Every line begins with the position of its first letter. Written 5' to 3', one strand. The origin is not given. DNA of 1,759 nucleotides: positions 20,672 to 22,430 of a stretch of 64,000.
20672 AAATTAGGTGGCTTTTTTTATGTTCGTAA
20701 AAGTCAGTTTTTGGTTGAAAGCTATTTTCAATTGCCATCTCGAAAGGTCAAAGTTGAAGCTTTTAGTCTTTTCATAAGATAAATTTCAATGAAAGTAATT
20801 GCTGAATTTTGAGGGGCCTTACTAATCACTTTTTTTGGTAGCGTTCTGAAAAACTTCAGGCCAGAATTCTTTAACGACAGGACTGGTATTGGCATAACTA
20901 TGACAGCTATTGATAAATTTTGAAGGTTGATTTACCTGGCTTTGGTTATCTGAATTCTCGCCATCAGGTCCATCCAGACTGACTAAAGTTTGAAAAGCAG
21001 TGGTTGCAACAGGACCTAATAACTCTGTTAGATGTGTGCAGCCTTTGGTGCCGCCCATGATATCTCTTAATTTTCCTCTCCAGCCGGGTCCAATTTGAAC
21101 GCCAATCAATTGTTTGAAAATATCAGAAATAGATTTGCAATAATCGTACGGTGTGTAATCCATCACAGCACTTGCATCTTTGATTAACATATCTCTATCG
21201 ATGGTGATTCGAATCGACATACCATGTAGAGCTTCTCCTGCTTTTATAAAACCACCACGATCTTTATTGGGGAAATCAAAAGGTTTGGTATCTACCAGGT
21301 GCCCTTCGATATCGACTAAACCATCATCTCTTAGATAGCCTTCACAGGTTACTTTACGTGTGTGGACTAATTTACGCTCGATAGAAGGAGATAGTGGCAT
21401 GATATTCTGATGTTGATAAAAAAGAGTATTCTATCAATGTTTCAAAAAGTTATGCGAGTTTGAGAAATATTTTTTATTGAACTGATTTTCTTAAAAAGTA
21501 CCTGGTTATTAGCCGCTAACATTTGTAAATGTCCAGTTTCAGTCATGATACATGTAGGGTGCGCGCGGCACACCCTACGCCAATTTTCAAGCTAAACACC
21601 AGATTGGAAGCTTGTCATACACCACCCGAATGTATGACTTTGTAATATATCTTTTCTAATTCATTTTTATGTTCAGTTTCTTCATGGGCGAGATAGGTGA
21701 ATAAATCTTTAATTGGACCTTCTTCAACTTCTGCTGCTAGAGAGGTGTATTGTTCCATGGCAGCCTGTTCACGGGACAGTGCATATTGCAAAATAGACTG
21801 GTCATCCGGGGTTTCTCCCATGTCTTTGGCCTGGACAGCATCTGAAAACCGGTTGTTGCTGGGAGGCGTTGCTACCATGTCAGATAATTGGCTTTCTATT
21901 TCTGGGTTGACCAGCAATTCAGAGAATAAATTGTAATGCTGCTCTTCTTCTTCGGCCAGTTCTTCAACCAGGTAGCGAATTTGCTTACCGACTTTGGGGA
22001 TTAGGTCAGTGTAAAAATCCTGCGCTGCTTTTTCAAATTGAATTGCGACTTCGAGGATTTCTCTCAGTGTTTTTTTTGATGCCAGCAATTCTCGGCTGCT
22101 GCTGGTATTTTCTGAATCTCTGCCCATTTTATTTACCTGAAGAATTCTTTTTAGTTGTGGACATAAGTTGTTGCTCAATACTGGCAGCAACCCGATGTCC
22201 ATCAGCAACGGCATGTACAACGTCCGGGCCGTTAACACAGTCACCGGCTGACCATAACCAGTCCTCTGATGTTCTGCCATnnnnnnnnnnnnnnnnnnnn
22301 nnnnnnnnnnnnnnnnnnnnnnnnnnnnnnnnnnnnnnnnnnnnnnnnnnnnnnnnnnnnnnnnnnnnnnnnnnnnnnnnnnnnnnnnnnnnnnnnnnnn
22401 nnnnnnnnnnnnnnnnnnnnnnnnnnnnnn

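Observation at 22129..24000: NuoI/MbxN-like ferredoxin subunit fused in-frame to a GltD/SudA-type NAD(P)H flavoprotein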

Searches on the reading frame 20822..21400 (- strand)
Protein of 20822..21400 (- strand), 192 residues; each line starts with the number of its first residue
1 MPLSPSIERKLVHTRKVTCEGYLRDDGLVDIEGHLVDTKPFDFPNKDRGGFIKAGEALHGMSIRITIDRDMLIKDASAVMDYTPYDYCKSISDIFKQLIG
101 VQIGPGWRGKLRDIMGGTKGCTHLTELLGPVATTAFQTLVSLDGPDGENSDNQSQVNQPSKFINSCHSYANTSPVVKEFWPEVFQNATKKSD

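Call 5: search_protein_families(library=pfam, proteins=[window:20822-21400:-], max_evalue=0.01)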
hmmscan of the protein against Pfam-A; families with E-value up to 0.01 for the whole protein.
window:20822-21400:- (192 aa): 1 family
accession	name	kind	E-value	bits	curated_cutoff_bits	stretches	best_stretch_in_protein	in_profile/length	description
PF11136.13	DUF2889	-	1.2e-42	145.4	25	1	13-137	1-123/123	Protein of unknown function (DUF2889)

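Call 53: search_protein_families(library=ncbifam, proteins=[window:20822-21400:-], max_evalue=1e-10)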
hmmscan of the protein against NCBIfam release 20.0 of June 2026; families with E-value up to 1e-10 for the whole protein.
window:20822-21400:- (192 aa): 0 families

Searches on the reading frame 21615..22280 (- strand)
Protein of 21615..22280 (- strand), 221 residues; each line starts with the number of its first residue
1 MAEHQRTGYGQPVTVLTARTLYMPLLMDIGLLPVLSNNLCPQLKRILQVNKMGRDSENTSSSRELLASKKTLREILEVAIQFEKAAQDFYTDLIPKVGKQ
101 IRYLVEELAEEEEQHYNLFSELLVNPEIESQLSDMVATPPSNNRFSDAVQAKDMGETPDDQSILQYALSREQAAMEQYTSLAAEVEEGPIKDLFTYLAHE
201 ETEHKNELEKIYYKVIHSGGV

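Call 5: search_protein_families(library=pfam, proteins=[window:21615-22280:-], max_evalue=0.01)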
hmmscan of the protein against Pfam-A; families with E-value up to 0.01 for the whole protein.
window:21615-22280:- (221 aa): 3 families
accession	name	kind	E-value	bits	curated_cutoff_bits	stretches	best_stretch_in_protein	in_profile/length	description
PF02915.23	Rubrerythrin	-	9.9e-14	52.3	22.8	2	163-214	2-55/137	Rubrerythrin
PF13668.12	Ferritin_2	-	0.00028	21.5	24.7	1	74-211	4-135/138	Ferritin-like domain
PF03232.19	COQ7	-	0.0035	17.4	23.5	0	72-129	3-62/169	Ubiquinone biosynthesis protein COQ7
